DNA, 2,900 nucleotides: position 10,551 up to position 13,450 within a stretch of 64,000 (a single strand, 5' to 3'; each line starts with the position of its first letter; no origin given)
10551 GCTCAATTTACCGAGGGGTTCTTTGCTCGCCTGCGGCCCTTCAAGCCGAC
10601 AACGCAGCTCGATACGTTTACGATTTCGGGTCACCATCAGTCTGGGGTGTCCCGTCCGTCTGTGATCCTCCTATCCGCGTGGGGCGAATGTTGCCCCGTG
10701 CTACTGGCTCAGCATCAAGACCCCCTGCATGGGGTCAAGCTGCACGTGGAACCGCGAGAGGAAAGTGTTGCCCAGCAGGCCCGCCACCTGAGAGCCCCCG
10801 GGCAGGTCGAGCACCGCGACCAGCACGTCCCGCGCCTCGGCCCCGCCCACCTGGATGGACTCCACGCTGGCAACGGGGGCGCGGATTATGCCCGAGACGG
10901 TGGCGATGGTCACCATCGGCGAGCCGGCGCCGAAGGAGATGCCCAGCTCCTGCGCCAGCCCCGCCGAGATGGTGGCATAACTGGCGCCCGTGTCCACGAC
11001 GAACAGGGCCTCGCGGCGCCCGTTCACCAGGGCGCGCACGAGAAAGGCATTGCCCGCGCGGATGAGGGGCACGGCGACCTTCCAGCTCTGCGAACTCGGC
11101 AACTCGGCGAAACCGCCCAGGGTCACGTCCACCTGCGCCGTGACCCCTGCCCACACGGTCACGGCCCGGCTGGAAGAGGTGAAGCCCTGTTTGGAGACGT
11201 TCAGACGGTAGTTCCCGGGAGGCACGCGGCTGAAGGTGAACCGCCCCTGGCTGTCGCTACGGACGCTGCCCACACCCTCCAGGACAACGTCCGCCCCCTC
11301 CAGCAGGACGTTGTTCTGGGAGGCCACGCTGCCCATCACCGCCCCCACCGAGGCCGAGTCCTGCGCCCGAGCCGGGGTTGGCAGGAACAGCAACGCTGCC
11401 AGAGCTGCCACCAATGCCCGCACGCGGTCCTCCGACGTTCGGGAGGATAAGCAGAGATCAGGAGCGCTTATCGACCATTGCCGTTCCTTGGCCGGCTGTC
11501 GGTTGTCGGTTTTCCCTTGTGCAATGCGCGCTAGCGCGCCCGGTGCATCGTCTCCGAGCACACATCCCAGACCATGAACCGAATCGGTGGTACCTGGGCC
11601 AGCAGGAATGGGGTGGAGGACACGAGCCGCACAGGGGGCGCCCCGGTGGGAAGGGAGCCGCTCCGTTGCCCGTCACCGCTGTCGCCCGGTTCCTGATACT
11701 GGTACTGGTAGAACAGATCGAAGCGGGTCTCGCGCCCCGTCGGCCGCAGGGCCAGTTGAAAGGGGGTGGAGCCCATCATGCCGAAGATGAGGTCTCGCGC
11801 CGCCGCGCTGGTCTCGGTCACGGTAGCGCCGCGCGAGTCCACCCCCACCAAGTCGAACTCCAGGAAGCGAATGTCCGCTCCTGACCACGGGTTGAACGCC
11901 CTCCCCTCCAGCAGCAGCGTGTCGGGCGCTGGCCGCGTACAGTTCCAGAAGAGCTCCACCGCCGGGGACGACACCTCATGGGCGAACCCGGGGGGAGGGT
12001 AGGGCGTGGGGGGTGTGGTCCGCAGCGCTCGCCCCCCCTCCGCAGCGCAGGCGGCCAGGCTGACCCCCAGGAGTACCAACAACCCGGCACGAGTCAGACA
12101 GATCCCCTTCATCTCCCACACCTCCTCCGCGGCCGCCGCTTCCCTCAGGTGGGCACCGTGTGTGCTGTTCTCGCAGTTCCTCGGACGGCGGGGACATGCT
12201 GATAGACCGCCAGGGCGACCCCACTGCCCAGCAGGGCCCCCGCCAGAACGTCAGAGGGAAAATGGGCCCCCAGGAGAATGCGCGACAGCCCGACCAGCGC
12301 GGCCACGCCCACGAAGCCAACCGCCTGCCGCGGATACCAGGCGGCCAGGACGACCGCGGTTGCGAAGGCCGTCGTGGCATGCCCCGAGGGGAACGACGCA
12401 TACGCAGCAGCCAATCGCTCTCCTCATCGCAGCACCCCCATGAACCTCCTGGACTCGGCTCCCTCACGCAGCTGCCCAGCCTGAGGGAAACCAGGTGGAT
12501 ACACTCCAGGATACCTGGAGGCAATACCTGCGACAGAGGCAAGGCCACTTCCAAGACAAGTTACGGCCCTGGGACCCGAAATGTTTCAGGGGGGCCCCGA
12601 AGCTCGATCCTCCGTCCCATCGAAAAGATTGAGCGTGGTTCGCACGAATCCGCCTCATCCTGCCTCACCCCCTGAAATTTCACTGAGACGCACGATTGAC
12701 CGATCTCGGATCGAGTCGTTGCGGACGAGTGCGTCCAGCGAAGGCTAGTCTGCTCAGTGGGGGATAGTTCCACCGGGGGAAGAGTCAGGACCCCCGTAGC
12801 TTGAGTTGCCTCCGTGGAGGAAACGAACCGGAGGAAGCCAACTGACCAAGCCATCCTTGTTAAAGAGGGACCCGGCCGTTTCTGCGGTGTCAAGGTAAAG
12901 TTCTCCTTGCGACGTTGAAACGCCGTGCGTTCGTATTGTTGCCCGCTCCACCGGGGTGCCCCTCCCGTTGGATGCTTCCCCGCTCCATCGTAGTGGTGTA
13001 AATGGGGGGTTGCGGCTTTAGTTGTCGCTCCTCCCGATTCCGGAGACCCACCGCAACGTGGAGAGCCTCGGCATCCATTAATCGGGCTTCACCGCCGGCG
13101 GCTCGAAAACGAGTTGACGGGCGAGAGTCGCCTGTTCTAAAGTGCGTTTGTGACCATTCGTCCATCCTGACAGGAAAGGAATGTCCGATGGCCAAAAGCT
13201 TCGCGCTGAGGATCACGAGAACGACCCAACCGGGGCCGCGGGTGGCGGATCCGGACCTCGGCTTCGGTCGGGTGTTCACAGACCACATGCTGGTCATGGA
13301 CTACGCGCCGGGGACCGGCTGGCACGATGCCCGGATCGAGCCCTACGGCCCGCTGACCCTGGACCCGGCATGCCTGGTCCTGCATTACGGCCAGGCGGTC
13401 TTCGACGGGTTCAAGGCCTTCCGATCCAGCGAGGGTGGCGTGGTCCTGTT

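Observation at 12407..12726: A ~320 nt non-coding leader present twice (second copy 50004-50322)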

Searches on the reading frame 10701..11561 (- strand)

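Call 43: search_protein_families(library=pfam, proteins=[window:10701-11561:-], max_evalue=0.01)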
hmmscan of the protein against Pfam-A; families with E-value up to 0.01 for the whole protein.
window:10701-11561:- (286 aa): 7 families
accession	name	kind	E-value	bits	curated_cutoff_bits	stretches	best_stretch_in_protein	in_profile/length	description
PF13975.11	gag-asp_proteas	-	1.8e-17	64.1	28.2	1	176-270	2-92/92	gag-polyprotein putative aspartyl protease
PF13650.11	Asp_protease_2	-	3.6e-16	60.1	24.3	1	175-267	1-90/90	Aspartyl protease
PF13620.12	CarboxypepD_reg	-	8.8e-16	58.5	32.3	1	75-148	2-81/82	Carboxypeptidase regulatory-like domain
PF13715.12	CarbopepD_reg_2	-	4.4e-08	33.5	32.2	1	76-147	2-75/88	CarboxypepD_reg-like domain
PF14686.12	fn3_3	-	8.8e-07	29.1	24.4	1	101-143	30-74/75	Polysaccharide lyase family 4, domain II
PF08308.17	PEGA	-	7.5e-05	23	20.8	1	109-148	28-67/71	PEGA domain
PF09430.16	EMC7_beta-sandw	-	0.0023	18.5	26.6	1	84-141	4-64/122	ER membrane protein complex subunit 7, beta-sandwich domain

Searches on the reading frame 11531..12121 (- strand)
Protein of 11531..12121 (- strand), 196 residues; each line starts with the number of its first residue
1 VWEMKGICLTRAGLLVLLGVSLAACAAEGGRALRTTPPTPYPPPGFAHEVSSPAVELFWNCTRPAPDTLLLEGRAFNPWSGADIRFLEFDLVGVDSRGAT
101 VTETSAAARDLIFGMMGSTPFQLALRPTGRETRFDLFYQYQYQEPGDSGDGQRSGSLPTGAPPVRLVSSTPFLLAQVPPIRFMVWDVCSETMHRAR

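Call 43: search_protein_families(library=pfam, proteins=[window:11531-12121:-], max_evalue=0.01)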
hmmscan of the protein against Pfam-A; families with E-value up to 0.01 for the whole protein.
window:11531-12121:- (196 aa): 0 families

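Call 45: find_homologous_proteins(query=window:11531-12121:-)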
Query window:11531-12121:- (196 aa): 143 proteins with E <= 0.001 among 996 candidates; the best 120 are listed.
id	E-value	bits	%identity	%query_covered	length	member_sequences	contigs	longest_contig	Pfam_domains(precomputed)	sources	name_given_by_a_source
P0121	1.1e-115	402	91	98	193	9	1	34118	-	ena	-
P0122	5.0e-113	394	91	98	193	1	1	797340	-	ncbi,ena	-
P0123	4.9e-106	371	82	98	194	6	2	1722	-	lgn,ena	-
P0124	1.4e-104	366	83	98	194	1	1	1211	-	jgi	-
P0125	1.6e-94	333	81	98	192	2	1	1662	-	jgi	jgi:hypothetical protein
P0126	5.7e-85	302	72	100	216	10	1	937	-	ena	-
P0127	2.6e-84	300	73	98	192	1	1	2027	-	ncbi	-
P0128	6.5e-83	295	75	72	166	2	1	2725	-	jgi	jgi:hypothetical protein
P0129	1.8e-82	294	72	100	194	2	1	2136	-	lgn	-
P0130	1.2e-74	268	66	98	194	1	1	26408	-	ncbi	ncbi:MAG: hypothetical protein ACHQ7N_02505 [Candidatus Methylomirabilales bacterium]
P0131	3.8e-68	247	62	98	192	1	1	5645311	-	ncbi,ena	-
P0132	1.1e-67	246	63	98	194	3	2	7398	-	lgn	-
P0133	3.7e-62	228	58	98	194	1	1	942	-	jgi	jgi:hypothetical protein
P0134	6.2e-61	224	58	98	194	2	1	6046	-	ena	-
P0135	3.1e-60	221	57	94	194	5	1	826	-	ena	-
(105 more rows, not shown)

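Call 46: find_encoding_contigs(protein=P0122, flank=6000, max_places=3)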
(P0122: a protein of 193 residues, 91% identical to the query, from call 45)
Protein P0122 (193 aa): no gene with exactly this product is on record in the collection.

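Call 47: find_encoding_contigs(protein=P0131, flank=6000, max_places=3)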
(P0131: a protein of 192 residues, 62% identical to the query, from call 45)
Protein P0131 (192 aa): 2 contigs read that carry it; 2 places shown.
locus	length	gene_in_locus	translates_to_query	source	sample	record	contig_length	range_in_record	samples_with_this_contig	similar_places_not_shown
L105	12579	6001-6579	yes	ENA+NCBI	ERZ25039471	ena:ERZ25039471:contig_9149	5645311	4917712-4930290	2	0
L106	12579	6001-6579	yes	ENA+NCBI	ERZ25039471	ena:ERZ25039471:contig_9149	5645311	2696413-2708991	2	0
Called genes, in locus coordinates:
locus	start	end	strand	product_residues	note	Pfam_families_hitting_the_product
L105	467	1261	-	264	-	PF01066:CDP-OH_P_transf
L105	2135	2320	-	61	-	-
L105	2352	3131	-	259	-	-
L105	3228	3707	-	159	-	-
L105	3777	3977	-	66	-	-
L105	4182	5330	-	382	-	PF02826:2-Hacid_dh_C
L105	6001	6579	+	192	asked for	-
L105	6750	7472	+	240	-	PF13505:OMP_b-brl (weak)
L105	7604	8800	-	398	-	PF00089:Trypsin, PF13365:Trypsin_2, PF17820:PDZ_6 (faint), PF13180:PDZ_2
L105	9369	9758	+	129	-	PF13683:rve_3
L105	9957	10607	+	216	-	PF00072:Response_reg, PF13384:HTH_23 (faint), PF08281:Sigma70_r4_2, PF00196:GerE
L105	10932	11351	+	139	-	PF00072:Response_reg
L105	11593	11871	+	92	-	-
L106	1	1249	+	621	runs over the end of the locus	PF16538:FlgT_C (weak), PF13517:FG-GAP_3 (faint)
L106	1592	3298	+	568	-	-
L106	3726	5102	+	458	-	PF00078:RVT_1, PF08388:GIIM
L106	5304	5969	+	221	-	PF01569:PAP2, PF14378:PAP2_3 (weak), PF22778:VCPO_2nd (faint)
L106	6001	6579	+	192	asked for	-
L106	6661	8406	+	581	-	PF02366:PMT, PF13231:PMT_2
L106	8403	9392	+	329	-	PF00348:polyprenyl_synt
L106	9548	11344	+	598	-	PF00009:GTP_EFTU, PF03144:GTP_EFTU_D2, PF00679:EFG_C, PF06421:LepA_C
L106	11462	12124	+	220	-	PF10502:Peptidase_S26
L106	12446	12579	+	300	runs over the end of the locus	PF01628:HrcA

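Call 48: find_encoding_contigs(protein=P0130, flank=6000, max_places=3)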
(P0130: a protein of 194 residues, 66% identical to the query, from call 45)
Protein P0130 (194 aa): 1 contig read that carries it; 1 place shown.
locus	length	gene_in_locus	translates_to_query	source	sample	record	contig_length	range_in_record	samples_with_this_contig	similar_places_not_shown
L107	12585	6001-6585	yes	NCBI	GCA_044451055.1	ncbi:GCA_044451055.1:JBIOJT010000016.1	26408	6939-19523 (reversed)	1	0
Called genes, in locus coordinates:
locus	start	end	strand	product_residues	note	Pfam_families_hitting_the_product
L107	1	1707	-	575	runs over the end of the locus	PF02776:TPP_enzyme_N, PF00205:TPP_enzyme_M, PF02775:TPP_enzyme_C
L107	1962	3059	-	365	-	PF13379:NMT1_2, PF09084:NMT1, PF12974:Phosphonate-bd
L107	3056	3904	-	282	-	PF00528:BPD_transp_1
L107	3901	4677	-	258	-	PF13191:AAA_16 (faint), PF20703:nSTAND1 (weak), PF00005:ABC_tran, PF13304:AAA_21 (faint)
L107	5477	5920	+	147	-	-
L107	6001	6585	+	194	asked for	-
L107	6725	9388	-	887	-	PF01368:DHH, PF02272:DHHA1, PF00571:CBS, PF01743:PolyA_pol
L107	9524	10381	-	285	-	PF03631:Virul_fac_BrkB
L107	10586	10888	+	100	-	PF06305:LapA_dom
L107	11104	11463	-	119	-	PF13183:Fer4_8 (faint), PF14697:Fer4_21 (weak), PF00037:Fer4 (faint), PF12797:Fer4_2 (faint), PF13237:Fer4_10 (weak), PF12800:Fer4_4 (faint), PF12838:Fer4_7 (weak)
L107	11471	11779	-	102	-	PF00355:Rieske, PF13806:Rieske_2, PF22543:Rieske_4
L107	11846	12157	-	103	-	PF01883:FeS_assembly_P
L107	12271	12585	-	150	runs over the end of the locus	PF01592:NifU_N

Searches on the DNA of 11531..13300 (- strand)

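Call 9: search_rna_families(source=window, start=12000, end=13300, threshold=evalue, max_evalue=10, show_alignments=2)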
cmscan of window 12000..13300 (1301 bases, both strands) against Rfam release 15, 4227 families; matches with E-value up to 10: 7.
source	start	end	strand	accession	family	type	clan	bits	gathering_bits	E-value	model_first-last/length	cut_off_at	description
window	12755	12898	+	RF02003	group-II-D1D4-4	Intron;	CL00102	75.9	49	1.6e-16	1-138/138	no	Group II catalytic intron D1-D4-4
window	12340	12383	-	RF03314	mir-1908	Gene; miRNA;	-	23.1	82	1.2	1-73/73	no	mir-1908 microRNA precursor family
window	12808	12892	+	RF02213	ZFAT-AS1_3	Gene; lncRNA;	-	15.2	70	1.6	1-80/80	no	ZFAT antisense RNA 1 conserved region 3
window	12412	12623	-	RF02247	Six3os1_2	Gene; lncRNA;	-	14.5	80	5.7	1-217/217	no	Six3os1 conserved region 2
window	12000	12037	-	RF01840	ovine_lenti_FSE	Cis-reg; frameshift_element;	-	14.2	45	9.4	1-41/54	3'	ribosomal frameshift element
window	12007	12043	+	RF00602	SCARNA21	Gene; snRNA; snoRNA; scaRNA;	-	13.2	60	6.4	14-50/140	no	Small Cajal body specific RNA 21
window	12407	12431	-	RF01144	sR17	Gene; snRNA; snoRNA; CD-box;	-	12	36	8.6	1-55/55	no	Small nucleolar RNA sR17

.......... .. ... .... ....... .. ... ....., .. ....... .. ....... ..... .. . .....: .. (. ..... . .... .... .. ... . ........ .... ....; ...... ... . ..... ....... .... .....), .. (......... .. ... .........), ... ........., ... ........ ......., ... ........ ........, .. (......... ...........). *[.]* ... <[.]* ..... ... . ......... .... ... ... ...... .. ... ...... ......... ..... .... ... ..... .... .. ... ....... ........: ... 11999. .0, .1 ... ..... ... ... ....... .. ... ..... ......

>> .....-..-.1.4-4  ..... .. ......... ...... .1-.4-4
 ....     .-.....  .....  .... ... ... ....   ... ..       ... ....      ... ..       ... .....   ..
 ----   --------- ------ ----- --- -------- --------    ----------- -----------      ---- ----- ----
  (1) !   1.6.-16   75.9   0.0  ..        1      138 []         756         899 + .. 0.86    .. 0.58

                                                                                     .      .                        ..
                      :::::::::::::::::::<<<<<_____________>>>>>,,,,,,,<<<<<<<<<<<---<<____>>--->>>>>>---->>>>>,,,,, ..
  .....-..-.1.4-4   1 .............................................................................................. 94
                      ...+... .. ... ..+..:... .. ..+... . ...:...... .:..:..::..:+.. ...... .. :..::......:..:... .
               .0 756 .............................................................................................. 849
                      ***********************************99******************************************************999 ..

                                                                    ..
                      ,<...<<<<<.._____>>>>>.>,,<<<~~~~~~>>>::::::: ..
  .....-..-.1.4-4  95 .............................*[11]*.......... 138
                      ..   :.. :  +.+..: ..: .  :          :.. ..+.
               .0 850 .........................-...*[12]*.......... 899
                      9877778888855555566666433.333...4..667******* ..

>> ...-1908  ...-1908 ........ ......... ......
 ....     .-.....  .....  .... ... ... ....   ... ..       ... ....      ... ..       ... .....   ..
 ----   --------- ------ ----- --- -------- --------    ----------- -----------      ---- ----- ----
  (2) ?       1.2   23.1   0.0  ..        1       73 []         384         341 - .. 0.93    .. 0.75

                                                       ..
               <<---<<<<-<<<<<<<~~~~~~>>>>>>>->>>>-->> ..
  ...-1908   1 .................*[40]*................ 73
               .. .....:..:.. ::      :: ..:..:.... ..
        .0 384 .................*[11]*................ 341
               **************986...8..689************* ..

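Call 58: search_rna_families(sources=[L106, L098, L095, L105], threshold=gathering)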
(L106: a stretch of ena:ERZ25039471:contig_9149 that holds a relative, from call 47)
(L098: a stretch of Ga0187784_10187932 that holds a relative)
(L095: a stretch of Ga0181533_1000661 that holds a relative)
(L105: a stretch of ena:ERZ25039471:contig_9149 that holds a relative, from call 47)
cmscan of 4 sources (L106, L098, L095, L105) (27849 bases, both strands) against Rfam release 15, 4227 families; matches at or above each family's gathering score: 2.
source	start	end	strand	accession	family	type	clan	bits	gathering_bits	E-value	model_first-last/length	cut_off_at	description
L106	3431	3600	+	RF02001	group-II-D1D4-3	Intron;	CL00102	107.7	32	1.9e-21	1-170/170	no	Group II catalytic intron D1-D4-3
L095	471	614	+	RF02003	group-II-D1D4-4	Intron;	CL00102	80.6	49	2e-16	1-138/138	no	Group II catalytic intron D1-D4-4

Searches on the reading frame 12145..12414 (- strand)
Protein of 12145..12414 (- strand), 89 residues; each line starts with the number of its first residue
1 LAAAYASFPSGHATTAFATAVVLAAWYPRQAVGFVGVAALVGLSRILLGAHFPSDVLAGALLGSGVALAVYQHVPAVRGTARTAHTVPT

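Call 43: search_protein_families(library=pfam, proteins=[window:12145-12414:-], max_evalue=0.01)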
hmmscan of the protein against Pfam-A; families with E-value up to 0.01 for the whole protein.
window:12145-12414:- (89 aa): 2 families
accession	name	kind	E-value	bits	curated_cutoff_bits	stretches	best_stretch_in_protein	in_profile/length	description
PF01569.27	PAP2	-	1.2e-19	70.8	27.2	1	6-75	49-126/130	PAP2 superfamily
PF14378.12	PAP2_3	-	3.9e-08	33.8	27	1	2-67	121-188/190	PAP2 superfamily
